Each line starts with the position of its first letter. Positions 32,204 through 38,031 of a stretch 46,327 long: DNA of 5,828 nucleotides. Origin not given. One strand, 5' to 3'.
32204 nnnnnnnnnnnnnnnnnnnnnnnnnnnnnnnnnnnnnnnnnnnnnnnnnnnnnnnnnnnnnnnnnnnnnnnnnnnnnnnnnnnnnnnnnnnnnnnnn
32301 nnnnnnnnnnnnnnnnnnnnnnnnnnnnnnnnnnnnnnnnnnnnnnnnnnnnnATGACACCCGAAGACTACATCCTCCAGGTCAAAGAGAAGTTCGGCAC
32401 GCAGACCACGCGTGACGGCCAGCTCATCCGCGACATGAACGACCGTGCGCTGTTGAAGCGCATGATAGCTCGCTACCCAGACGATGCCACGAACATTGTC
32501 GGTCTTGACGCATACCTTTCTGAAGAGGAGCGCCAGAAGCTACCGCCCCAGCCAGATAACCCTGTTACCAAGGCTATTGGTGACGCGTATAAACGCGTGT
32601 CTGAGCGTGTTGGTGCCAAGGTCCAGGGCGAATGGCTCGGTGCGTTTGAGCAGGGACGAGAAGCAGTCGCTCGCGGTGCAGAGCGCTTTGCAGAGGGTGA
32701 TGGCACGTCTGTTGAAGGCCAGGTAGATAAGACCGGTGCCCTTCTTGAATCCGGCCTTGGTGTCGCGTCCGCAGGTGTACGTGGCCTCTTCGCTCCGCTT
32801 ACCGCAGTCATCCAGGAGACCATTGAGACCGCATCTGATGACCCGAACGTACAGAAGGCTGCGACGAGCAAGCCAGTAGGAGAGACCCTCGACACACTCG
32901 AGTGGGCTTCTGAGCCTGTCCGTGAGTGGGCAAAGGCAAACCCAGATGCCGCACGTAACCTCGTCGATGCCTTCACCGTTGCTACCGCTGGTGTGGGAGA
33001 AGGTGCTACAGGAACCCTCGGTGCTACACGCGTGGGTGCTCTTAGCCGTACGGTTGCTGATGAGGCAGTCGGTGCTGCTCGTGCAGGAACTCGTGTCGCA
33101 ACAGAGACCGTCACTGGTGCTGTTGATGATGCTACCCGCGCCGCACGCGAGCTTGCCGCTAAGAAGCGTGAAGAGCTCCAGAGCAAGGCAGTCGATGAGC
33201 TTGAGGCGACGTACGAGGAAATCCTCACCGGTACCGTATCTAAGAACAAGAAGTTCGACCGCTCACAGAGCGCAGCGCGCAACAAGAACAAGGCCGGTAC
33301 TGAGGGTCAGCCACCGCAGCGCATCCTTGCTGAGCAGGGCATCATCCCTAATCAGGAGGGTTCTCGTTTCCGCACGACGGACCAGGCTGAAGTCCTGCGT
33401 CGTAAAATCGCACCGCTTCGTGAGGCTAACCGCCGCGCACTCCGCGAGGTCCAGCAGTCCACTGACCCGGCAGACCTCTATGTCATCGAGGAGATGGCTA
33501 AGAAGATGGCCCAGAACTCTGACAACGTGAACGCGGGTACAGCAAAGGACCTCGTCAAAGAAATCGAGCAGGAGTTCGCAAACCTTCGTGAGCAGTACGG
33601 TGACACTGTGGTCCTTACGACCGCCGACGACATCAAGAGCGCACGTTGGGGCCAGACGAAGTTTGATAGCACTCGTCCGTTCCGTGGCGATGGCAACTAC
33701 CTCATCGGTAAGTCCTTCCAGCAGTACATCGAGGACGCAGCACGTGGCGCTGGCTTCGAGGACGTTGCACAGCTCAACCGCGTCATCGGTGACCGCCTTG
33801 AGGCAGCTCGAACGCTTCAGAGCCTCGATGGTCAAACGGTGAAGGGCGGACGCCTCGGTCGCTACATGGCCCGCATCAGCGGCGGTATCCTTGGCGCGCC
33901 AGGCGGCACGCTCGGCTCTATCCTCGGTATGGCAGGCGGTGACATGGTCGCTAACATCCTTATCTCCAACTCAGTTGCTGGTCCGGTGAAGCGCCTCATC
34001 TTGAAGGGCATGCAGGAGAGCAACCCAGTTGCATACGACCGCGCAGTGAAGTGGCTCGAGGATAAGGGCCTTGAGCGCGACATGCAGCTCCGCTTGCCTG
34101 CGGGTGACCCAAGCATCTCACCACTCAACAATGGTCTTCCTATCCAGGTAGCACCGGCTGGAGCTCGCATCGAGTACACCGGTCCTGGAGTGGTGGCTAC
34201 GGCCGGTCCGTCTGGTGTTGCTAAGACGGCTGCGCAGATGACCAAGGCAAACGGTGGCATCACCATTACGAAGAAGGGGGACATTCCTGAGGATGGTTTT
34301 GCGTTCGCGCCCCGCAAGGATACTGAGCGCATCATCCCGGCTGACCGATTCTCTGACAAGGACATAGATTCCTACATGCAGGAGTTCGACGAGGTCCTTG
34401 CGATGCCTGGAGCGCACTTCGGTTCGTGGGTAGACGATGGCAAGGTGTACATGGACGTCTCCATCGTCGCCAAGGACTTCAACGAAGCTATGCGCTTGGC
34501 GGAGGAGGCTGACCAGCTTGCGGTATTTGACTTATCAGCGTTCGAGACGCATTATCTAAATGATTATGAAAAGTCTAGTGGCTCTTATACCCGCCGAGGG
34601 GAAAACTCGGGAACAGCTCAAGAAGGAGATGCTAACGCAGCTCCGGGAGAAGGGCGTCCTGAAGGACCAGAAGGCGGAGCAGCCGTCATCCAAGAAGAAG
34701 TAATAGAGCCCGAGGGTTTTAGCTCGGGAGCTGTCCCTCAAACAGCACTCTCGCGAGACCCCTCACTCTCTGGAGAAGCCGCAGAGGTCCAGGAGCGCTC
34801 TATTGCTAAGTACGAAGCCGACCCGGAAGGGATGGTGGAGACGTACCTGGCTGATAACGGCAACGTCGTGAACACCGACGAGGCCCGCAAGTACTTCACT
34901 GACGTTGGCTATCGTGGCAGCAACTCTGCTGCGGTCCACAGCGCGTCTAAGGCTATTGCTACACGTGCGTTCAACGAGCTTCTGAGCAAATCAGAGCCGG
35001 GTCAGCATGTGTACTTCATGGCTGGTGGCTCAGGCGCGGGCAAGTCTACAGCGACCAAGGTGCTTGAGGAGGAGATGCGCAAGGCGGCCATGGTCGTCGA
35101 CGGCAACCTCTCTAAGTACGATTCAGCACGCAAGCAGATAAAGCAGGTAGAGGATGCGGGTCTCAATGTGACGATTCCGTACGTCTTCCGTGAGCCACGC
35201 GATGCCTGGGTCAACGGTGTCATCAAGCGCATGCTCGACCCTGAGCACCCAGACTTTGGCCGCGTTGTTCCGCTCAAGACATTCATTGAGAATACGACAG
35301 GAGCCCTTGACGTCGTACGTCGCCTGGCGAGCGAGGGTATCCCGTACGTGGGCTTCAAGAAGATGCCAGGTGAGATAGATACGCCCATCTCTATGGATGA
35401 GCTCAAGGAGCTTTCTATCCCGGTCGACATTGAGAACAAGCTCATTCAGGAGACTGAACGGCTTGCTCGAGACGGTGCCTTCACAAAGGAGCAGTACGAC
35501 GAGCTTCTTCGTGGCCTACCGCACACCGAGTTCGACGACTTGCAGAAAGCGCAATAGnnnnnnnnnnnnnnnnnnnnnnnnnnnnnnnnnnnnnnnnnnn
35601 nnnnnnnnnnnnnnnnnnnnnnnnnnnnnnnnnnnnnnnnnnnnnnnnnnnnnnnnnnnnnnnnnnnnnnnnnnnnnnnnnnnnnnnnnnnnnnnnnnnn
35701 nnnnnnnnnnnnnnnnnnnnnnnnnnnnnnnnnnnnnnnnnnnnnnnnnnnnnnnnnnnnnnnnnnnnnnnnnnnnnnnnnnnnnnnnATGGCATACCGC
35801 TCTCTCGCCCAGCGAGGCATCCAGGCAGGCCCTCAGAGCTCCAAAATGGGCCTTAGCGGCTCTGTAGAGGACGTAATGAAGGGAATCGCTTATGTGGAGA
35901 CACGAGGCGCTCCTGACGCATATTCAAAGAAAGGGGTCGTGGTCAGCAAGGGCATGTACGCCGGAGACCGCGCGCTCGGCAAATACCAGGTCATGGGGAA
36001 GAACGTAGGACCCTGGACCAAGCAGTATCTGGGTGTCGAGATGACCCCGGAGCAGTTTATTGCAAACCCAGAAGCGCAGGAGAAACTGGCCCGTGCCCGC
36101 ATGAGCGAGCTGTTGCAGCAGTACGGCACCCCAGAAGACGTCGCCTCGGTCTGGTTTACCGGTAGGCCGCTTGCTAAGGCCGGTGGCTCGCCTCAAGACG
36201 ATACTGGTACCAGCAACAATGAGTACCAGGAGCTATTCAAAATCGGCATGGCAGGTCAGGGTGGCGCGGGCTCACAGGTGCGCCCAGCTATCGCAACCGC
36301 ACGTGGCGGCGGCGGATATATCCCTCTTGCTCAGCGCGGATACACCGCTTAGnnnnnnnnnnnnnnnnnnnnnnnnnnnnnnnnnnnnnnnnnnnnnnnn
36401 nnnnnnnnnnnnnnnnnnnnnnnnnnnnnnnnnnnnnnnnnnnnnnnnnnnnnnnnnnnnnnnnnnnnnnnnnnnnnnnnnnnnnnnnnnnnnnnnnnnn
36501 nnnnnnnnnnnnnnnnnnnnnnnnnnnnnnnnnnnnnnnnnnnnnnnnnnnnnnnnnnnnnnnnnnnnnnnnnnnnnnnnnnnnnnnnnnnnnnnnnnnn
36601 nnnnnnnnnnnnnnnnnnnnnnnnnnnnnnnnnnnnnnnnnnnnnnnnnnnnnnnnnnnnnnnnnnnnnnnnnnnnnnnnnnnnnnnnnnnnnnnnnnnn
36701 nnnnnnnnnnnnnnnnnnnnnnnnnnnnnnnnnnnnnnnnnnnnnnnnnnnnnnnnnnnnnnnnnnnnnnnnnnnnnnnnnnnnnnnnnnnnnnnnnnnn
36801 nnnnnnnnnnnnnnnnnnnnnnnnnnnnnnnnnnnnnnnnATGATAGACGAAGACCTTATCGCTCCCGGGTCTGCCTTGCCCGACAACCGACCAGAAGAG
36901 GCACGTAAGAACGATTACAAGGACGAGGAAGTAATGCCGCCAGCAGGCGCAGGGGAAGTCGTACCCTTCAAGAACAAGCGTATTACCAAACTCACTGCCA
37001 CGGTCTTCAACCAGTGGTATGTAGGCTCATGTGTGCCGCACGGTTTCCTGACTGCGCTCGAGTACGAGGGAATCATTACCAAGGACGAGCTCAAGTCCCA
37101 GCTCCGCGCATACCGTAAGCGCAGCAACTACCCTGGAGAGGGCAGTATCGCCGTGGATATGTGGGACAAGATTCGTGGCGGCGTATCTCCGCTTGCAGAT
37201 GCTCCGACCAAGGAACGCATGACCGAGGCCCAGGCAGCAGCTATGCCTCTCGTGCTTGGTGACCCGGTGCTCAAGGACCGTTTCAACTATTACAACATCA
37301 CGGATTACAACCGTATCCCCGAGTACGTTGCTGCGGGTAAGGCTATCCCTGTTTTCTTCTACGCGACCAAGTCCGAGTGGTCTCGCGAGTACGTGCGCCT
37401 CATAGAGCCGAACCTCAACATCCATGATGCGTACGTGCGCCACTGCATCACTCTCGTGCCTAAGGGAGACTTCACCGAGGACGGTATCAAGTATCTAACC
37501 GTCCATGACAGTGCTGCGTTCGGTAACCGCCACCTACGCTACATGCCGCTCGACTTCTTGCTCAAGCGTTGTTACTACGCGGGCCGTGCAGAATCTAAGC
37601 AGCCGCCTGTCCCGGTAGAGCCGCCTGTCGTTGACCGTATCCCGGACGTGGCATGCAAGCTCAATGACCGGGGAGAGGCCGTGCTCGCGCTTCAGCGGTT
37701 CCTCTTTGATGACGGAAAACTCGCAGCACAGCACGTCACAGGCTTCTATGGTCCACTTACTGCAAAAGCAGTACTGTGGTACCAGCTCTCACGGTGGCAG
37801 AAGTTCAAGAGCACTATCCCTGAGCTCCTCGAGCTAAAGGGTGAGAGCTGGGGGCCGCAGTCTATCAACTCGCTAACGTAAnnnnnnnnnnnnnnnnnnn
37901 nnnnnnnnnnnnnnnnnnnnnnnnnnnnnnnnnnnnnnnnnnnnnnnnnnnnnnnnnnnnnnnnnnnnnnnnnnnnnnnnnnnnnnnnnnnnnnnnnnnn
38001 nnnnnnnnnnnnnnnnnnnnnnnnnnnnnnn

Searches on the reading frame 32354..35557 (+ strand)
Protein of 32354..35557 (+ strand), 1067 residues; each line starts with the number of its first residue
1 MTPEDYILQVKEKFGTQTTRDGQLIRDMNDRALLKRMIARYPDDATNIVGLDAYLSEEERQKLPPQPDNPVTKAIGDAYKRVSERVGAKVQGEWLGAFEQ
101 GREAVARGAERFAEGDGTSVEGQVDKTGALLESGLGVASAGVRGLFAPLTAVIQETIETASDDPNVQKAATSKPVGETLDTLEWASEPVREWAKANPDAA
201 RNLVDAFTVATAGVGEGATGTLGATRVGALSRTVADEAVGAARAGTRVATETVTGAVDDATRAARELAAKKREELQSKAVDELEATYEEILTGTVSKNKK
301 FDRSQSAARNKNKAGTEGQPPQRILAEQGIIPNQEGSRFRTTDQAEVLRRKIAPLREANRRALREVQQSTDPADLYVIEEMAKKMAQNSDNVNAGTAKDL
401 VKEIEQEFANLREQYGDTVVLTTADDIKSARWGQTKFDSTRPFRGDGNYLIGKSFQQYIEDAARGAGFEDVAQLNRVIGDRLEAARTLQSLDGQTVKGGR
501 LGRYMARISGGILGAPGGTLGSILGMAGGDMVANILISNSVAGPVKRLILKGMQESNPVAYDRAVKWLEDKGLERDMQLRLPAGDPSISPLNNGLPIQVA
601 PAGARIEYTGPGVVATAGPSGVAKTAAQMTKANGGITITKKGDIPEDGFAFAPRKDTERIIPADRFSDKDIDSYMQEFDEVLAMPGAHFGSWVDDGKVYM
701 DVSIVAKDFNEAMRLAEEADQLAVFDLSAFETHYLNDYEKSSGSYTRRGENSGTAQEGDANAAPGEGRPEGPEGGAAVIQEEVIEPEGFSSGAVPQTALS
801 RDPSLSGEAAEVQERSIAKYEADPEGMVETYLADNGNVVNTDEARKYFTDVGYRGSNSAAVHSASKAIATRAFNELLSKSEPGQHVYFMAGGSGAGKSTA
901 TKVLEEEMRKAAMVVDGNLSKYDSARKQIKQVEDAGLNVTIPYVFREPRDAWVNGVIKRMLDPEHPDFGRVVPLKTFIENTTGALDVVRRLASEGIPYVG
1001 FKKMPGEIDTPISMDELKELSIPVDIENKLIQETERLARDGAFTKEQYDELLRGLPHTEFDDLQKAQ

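Call 80: search_protein_families(library=phrogs, proteins=[window:32354-35557:+], max_evalue=0.001)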
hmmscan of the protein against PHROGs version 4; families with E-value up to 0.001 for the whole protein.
window:32354-35557:+ (1067 aa): 3 families
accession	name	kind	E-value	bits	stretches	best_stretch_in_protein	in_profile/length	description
phrog_17808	-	unknown function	2.4e-06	28.8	1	684-726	78-120/137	-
phrog_3170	-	unknown function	2e-05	24.8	1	630-712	303-388/433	-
phrog_168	-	DNA, RNA and nucleotide metabolism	0.00063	20.5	0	867-931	31-90/314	clamp loader of DNA polymerase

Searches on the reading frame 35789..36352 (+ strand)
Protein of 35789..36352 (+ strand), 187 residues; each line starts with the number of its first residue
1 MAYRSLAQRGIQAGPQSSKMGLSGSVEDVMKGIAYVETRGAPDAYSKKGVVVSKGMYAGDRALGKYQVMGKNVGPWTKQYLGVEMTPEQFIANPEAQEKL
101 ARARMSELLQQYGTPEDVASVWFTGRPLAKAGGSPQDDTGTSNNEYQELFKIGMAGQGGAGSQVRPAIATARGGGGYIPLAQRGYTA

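Call 80: search_protein_families(library=phrogs, proteins=[window:35789-36352:+], max_evalue=0.001)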
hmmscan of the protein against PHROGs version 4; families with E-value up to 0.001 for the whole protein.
window:35789-36352:+ (187 aa): 4 families
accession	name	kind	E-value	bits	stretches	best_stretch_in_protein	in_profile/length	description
phrog_24990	-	unknown function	1.5e-17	64.3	1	10-159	94-232/747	-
phrog_35176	-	unknown function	1.4e-09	37.6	1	21-106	114-199/1124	-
phrog_6654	-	unknown function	5.1e-09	36.9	1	56-117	5-66/428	-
phrog_1044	-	lysis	0.00031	20.1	1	23-114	232-316/900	endolysin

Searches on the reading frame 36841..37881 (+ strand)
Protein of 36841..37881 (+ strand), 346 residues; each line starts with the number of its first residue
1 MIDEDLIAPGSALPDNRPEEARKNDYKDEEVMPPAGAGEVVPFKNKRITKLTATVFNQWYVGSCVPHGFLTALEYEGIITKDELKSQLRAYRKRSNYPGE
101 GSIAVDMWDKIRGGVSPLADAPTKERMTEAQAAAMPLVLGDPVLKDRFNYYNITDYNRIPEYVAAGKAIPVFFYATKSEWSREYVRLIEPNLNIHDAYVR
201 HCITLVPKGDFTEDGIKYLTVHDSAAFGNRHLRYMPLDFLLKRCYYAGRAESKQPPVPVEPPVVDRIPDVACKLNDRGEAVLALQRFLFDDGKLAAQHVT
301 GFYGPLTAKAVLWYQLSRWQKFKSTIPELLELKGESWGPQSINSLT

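Call 11: search_protein_families(library=phrogs, proteins=[window:36841-37881:+])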
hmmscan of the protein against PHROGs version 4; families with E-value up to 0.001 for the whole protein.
window:36841-37881:+ (346 aa): 0 families

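Call 21: find_encoding_contigs(protein=window:36841-37881:+, flank=10000, max_places=10)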
Protein window:36841-37881:+ (346 aa): 1 contig read that carries it; 1 place shown.
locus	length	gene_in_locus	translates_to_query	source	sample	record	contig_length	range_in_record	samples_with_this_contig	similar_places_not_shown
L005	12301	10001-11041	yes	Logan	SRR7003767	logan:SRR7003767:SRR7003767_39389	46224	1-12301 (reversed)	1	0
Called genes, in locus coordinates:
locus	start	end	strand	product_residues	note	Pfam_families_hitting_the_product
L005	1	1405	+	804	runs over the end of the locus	-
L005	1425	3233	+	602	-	PF21722:Gly_rich_2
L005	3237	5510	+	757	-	-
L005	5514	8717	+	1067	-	PF06414:Zeta_toxin (weak)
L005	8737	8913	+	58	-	-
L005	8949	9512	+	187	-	-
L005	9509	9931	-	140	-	-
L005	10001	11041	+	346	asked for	-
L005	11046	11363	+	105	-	-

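Call 22: find_related_loci(query=window:36841-37881:+, collection=viral_contigs, flank=10000)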
Query window:36841-37881:+ (346 aa) in viral_contigs; peptide patterns used: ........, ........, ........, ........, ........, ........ (x = any residue, [..] = any of these).
2 stretches matched a pattern, but none encodes a relative of the query by tblastn (E <= 1e-3).

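Call 71: find_homologous_proteins(query=window:36841-37881:+)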
Query window:36841-37881:+ (346 aa): 127 proteins with E <= 0.001 among 3758 candidates; the best 120 are listed.
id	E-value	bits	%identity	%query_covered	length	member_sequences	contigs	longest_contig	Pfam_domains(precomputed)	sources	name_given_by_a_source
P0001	2.2e-237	805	100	100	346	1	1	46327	-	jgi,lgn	-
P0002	1.5e-175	601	75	100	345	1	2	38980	-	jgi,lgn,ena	-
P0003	5.4e-153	527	70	100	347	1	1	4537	-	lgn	-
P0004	2.2e-151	522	68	99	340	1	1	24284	-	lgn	-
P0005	8.1e-151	520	68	99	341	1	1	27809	-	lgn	-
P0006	1.0e-149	516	66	100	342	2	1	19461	-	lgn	-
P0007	2.3e-149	515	67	99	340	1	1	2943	-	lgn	-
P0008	1.7e-146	506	65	100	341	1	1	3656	-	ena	-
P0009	2.0e-146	506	66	100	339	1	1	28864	-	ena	-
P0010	2.3e-143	496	64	100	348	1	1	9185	-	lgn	-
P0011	1.2e-142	493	64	99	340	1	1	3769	-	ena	-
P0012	4.7e-142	491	63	99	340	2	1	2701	-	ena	-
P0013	1.2e-141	490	64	98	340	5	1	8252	-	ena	-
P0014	1.0e-140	487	63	100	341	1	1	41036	-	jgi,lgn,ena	-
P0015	5.4e-140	484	63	99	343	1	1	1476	-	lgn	-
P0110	1.8e-81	292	55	74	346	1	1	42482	PF01471.24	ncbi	-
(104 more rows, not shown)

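Call 72: find_encoding_contigs(protein=P0002, flank=10000, max_places=4)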
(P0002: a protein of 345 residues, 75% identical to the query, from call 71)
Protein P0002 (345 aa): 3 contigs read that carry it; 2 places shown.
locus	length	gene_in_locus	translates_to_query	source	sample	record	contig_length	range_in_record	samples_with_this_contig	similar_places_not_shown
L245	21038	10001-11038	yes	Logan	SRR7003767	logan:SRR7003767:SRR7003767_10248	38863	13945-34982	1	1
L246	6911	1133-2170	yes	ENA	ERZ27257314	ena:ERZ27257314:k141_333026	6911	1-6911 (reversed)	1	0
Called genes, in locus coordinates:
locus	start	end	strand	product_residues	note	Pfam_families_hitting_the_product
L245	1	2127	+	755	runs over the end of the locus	-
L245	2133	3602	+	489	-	-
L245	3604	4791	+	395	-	-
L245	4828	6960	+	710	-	-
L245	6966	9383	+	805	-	PF16656:Pur_ac_phosph_N (faint), PF01833:TIG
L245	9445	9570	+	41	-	-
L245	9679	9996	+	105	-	PF16083:Phage_holin_3_3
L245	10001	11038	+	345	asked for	-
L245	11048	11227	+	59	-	-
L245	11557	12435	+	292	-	PF13730:HTH_36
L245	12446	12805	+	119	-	-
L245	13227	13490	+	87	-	-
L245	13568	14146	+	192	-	-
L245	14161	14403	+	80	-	-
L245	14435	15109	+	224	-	-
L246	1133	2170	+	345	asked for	-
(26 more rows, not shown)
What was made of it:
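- A relative carrying a 75%-identical lysin has a Phage_holin_3_3 holin (call 72).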

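Call 73: find_encoding_contigs(protein=P0110, flank=10000, max_places=4)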
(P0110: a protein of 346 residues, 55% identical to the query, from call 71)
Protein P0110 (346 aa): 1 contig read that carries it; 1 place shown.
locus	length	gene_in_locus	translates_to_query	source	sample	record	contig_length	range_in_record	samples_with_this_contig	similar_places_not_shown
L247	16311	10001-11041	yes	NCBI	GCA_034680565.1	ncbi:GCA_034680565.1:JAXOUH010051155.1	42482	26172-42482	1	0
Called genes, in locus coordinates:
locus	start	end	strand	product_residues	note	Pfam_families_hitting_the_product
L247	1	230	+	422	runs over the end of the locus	PF00271:Helicase_C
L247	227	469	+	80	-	-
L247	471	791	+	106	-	-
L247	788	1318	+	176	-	PF12850:Metallophos_2 (weak)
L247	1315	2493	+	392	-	PF00145:DNA_methylase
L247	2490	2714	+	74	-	-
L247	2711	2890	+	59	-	-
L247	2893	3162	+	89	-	PF01844:HNH, PF14279:HNH_5 (weak)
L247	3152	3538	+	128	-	-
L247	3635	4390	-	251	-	PF12705:PDDEXK_1 (faint)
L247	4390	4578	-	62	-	-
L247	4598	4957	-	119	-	-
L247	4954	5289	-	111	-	PF26833:Phage_Mu_gp6 (weak)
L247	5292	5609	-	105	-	-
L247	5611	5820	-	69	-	-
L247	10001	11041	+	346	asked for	PF01471:PG_binding_1 (weak)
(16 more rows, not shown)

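Call 74: find_encoding_contigs(protein=P0014, flank=10000, max_places=4)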
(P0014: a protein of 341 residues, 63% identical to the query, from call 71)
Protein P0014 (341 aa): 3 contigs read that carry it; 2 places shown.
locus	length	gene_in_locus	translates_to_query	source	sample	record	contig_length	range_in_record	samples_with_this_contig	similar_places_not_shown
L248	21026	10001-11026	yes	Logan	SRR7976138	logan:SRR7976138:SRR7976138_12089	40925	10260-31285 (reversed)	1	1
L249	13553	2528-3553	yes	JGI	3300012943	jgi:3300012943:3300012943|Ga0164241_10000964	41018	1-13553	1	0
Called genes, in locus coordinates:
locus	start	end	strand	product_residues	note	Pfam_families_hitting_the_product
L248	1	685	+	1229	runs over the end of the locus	PF21722:Gly_rich_2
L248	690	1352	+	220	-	-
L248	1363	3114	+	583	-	-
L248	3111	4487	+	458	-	-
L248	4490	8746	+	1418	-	PF18857:LPD38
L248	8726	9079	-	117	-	-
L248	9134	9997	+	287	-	PF00535:Glycos_transf_2, PF07719:TPR_2 (faint), PF13432:TPR_16 (faint)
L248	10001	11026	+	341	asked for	-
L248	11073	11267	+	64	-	-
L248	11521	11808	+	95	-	-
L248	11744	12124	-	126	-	-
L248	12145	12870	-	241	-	PF00145:DNA_methylase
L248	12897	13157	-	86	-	-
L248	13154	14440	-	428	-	PF00270:DEAD (faint), PF00271:Helicase_C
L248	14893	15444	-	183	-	PF00929:RNase_T, PF13482:RNase_H_2 (weak), PF16473:Rv2179c-like (weak)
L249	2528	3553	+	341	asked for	-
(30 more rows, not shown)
